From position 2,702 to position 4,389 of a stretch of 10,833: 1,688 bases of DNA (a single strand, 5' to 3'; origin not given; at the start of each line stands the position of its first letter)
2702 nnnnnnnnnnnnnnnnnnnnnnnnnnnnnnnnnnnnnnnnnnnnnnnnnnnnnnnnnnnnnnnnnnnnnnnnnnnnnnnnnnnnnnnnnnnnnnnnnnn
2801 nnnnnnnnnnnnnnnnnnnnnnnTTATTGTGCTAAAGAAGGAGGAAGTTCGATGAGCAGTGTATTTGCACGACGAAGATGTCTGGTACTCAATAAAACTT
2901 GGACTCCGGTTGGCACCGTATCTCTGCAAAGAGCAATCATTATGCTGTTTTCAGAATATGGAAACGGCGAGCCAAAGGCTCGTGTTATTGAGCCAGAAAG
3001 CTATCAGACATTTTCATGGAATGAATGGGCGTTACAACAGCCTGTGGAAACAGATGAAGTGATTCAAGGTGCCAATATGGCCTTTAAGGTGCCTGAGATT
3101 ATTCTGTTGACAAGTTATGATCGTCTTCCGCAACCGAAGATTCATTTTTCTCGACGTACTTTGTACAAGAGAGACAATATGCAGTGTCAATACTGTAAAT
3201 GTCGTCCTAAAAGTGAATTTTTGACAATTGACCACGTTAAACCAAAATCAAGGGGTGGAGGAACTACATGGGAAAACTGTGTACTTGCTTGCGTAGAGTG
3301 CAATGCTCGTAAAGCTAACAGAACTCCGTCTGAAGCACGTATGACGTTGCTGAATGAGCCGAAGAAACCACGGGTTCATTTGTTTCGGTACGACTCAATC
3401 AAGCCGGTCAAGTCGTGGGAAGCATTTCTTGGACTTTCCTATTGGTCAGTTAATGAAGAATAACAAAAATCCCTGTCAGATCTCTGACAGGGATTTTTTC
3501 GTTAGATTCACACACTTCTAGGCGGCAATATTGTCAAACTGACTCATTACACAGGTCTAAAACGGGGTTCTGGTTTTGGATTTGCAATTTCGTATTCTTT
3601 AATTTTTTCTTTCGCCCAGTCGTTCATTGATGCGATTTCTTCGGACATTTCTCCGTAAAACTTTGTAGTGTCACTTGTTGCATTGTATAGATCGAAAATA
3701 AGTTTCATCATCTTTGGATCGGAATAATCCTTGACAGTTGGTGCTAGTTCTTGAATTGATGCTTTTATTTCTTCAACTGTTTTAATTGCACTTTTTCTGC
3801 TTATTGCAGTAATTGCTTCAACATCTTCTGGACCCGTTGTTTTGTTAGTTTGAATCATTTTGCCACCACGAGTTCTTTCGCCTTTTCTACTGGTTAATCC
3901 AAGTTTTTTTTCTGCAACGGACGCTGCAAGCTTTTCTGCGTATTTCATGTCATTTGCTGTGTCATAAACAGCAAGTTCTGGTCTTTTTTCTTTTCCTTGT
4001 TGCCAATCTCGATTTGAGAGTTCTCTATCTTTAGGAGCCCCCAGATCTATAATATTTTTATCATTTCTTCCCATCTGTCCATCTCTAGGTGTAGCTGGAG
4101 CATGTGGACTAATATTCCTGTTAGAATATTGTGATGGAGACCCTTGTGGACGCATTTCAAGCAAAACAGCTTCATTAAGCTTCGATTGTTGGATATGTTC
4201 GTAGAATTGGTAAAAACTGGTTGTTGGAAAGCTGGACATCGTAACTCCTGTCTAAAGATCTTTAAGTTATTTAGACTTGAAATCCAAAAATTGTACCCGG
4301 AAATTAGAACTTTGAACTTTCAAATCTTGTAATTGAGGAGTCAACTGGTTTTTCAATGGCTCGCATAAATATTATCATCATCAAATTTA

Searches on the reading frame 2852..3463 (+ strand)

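Call 3: search_protein_families(library=pfam, proteins=[window:2852-3463:+], max_evalue=0.1)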
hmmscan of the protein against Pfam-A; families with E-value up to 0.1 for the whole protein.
window:2852-3463:+ (203 aa): 3 families
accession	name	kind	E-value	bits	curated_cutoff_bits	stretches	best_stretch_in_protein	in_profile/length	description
PF01844.29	HNH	-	2.7e-14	53.4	21.4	1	112-157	1-47/47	HNH endonuclease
PF14279.12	HNH_5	-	3.2e-13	49.8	27.5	1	112-166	1-55/56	HNH endonuclease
PF13395.12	HNH_4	-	1.6e-05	25.2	22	1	122-159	16-53/54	HNH endonuclease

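Call 4: search_protein_families(library=phrogs, proteins=[window:2852-3463:+], max_evalue=0.01)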
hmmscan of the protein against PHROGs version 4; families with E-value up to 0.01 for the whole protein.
window:2852-3463:+ (203 aa): 33 families (the best 25 are shown)
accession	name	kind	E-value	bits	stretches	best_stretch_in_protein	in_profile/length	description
phrog_16726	-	DNA, RNA and nucleotide metabolism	2.4e-30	107.3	1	4-190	24-176/308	HNH endonuclease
phrog_2118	-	DNA, RNA and nucleotide metabolism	2.8e-17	64.2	1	98-165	165-232/301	HNH endonuclease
phrog_8660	-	DNA, RNA and nucleotide metabolism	3.5e-17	64.2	1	98-165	113-187/196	HNH endonuclease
phrog_2214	-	DNA, RNA and nucleotide metabolism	1.3e-13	51.9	1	101-159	185-241/429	HNH endonuclease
phrog_1271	-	DNA, RNA and nucleotide metabolism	1.5e-13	51.9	1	98-171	255-329/361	HNH endonuclease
phrog_1035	-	DNA, RNA and nucleotide metabolism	2.1e-13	51.8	1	103-169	153-225/271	endonuclease VII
phrog_589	-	DNA, RNA and nucleotide metabolism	2.8e-12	47.7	1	101-164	83-148/179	HNH endonuclease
phrog_333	-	DNA, RNA and nucleotide metabolism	4.4e-12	47.3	1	92-185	17-110/138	HNH endonuclease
phrog_15463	-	DNA, RNA and nucleotide metabolism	9.9e-12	45.7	1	106-177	129-203/435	HNH endonuclease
phrog_16986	-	unknown function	1.3e-11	45.5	1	102-164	13-75/248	-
phrog_14314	-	DNA, RNA and nucleotide metabolism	3.5e-11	44.9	1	104-159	11-66/252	HNH endonuclease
phrog_9645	-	DNA, RNA and nucleotide metabolism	1.3e-10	42.2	1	102-176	14-90/168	HNH endonuclease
phrog_338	-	DNA, RNA and nucleotide metabolism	1.6e-10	41.9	1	101-168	202-267/340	HNH endonuclease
phrog_6050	-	DNA, RNA and nucleotide metabolism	1.7e-10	41.3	1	101-169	303-372/402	HNH endonuclease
phrog_5718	-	DNA, RNA and nucleotide metabolism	2.9e-10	40.7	1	100-168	119-187/394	HNH endonuclease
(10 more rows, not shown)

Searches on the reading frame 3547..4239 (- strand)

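Call 3: search_protein_families(library=pfam, proteins=[window:3547-4239:-], max_evalue=0.1)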
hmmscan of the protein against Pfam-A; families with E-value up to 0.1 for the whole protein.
window:3547-4239:- (230 aa): 1 family
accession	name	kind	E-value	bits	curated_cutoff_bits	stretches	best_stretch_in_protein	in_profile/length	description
PF12167.14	Arm-DNA-bind_2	-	0.019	15.4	22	0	81-110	19-48/65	Arm DNA-binding domain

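Call 4: search_protein_families(library=phrogs, proteins=[window:3547-4239:-], max_evalue=0.01)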
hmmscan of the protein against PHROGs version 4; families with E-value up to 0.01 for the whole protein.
window:3547-4239:- (230 aa): 0 families
